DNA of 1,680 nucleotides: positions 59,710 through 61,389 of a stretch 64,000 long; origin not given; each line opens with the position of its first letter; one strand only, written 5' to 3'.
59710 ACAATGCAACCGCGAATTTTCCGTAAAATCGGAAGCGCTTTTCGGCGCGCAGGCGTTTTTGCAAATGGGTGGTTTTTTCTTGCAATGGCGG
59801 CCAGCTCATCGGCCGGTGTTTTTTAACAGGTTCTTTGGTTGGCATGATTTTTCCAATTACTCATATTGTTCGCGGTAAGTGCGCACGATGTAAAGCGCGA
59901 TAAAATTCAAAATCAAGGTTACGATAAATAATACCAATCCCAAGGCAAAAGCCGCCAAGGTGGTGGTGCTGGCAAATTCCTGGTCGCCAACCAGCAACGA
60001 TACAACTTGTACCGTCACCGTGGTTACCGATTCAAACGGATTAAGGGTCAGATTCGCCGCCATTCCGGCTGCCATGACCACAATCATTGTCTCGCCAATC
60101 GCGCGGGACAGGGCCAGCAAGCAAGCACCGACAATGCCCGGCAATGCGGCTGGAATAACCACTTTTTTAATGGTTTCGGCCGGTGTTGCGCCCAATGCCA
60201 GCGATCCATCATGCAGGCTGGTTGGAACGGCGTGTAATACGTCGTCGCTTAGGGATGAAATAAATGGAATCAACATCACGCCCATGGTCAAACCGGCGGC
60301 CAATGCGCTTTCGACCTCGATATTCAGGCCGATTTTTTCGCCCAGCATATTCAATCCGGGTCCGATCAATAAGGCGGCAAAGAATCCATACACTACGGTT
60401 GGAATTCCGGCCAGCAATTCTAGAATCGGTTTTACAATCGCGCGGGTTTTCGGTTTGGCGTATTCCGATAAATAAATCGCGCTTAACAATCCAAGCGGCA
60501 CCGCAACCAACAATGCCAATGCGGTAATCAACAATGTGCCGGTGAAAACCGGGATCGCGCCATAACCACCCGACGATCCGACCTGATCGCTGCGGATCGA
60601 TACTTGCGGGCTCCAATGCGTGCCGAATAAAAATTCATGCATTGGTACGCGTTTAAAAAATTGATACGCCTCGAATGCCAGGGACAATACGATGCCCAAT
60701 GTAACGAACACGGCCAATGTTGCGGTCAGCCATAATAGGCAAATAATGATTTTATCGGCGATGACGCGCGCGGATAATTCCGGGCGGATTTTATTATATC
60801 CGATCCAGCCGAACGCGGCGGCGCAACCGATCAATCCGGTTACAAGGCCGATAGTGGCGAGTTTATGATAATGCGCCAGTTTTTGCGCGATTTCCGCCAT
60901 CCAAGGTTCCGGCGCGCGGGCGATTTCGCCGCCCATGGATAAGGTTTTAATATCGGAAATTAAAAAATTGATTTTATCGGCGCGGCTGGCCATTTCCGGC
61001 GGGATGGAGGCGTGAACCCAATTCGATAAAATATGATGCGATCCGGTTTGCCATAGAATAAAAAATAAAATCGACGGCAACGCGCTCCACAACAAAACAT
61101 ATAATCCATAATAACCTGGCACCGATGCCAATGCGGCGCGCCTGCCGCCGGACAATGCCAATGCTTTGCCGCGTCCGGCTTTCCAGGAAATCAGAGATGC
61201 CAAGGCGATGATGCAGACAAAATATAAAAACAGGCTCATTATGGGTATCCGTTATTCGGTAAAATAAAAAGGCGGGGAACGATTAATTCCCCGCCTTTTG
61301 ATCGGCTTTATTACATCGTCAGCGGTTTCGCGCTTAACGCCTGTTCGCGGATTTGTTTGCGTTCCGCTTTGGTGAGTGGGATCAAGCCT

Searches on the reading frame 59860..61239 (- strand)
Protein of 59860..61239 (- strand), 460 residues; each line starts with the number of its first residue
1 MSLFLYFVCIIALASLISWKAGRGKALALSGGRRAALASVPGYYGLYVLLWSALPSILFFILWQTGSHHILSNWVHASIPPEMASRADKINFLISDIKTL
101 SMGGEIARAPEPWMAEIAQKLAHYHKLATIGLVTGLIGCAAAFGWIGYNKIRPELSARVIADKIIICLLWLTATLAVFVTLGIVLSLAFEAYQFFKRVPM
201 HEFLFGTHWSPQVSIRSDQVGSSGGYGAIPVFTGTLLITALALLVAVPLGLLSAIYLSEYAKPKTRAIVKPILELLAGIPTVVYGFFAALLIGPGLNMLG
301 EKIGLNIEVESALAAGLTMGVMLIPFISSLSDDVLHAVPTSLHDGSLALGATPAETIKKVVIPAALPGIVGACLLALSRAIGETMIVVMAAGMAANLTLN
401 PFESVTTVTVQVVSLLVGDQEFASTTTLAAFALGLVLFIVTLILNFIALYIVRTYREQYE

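Call 20: find_encoding_contigs(protein=window:59860-61239:-, flank=10000, max_places=6)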
Protein window:59860-61239:- (460 aa): 9 contigs read that carry it; 6 places shown.
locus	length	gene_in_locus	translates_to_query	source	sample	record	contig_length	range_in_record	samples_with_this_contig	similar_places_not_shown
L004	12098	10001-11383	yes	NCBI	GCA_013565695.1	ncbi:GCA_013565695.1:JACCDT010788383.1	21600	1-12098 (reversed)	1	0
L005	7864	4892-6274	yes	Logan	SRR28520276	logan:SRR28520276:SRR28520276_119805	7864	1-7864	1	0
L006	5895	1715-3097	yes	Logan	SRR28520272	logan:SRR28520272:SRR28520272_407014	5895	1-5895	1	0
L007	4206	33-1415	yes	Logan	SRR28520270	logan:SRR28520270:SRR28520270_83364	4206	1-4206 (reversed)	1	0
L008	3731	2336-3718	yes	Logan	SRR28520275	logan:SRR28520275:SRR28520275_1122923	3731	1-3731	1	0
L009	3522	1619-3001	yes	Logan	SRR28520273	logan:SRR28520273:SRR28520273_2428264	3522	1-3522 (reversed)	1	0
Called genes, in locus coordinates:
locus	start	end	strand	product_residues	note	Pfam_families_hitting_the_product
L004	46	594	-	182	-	PF08712:Nfu_N, PF01106:NifU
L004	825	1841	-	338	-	PF00579:tRNA-synt_1b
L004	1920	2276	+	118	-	-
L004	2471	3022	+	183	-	-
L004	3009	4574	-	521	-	PF03023:MurJ, PF01554:MatE (weak)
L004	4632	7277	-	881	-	PF01624:MutS_I, PF05188:MutS_II, PF05192:MutS_III, PF05190:MutS_IV, PF00488:MutS_V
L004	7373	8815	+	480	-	PF13426:PAS_9 (faint), PF00512:HisKA, PF02518:HATPase_c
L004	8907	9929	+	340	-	PF12849:PBP_like_2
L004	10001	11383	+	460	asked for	PF12501:DUF3708, PF00528:BPD_transp_1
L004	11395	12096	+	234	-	?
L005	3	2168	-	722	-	?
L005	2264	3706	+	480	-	PF13426:PAS_9 (faint), PF00512:HisKA, PF02518:HATPase_c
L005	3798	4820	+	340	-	PF12849:PBP_like_2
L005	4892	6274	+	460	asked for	PF12501:DUF3708, PF00528:BPD_transp_1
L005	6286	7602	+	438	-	PF11812:DUF3333, PF00528:BPD_transp_1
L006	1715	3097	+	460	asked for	PF12501:DUF3708, PF00528:BPD_transp_1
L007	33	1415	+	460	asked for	PF12501:DUF3708, PF00528:BPD_transp_1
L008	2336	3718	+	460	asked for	PF12501:DUF3708, PF00528:BPD_transp_1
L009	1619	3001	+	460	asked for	PF12501:DUF3708, PF00528:BPD_transp_1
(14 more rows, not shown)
